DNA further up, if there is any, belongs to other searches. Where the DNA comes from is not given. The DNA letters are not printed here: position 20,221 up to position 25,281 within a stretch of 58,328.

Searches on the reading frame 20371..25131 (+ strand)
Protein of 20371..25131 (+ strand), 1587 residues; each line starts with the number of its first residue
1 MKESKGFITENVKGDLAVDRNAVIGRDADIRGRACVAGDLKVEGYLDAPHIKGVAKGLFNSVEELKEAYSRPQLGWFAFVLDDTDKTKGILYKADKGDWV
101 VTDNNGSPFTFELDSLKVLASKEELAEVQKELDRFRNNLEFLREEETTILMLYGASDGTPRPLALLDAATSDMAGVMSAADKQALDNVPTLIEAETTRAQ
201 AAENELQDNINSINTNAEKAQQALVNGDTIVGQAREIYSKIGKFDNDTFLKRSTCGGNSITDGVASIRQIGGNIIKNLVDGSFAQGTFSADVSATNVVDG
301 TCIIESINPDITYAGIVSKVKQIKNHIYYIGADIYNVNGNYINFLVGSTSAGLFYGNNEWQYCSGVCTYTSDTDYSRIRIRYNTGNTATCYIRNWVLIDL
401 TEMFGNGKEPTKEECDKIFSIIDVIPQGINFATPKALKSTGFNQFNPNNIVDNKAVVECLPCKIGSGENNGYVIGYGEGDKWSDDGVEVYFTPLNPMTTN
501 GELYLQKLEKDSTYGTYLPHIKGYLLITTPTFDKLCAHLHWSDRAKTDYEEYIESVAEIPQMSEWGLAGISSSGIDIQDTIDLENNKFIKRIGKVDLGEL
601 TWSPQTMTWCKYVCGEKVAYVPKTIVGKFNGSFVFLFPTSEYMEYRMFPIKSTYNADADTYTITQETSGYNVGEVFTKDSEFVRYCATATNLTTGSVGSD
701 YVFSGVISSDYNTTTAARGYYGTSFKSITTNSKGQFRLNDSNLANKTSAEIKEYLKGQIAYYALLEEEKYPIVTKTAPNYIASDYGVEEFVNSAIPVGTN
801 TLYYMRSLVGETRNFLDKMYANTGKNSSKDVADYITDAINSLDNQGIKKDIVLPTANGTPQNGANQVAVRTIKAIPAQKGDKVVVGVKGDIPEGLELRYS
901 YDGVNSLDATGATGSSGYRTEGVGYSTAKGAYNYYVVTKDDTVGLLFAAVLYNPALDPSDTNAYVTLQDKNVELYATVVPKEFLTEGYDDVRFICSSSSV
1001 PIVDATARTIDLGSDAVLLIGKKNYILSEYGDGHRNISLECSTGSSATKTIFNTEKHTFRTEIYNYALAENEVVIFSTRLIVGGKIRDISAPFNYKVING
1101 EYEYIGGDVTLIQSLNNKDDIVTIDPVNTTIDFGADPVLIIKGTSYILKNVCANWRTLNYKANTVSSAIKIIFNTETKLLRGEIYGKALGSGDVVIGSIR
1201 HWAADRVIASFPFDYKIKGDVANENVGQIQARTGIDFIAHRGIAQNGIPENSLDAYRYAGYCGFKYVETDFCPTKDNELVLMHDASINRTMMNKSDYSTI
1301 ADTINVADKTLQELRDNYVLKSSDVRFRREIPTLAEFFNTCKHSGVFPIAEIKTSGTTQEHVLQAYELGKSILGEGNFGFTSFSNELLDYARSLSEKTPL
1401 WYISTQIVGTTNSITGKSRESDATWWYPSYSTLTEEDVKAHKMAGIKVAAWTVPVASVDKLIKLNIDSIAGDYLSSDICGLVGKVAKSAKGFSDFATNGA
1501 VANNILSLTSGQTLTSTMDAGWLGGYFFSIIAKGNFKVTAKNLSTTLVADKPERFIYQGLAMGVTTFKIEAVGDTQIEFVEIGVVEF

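Call 8: search_protein_families(library=phrogs, proteins=[window:20371-25131:+], max_evalue=0.001)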
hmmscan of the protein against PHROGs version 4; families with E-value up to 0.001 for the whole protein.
window:20371-25131:+ (1587 aa): 2 families
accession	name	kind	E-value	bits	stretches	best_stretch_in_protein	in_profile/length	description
phrog_16641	-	tail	5.4e-16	58.4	1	1237-1455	854-1065/1296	tail fiber protein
phrog_16048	-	head and packaging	4.1e-13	49.3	1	1208-1366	594-752/880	virion structural protein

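Call 93: search_protein_families(library=pfam, proteins=[window:20371-25131:+], max_evalue=0.01)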
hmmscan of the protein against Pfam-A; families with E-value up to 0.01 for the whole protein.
window:20371-25131:+ (1587 aa): 1 family
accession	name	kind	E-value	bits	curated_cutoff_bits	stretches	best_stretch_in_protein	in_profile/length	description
PF03009.23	GDPD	-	1.6e-22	81.2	23.6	1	1240-1473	1-241/244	Glycerophosphoryl diester phosphodiesterase family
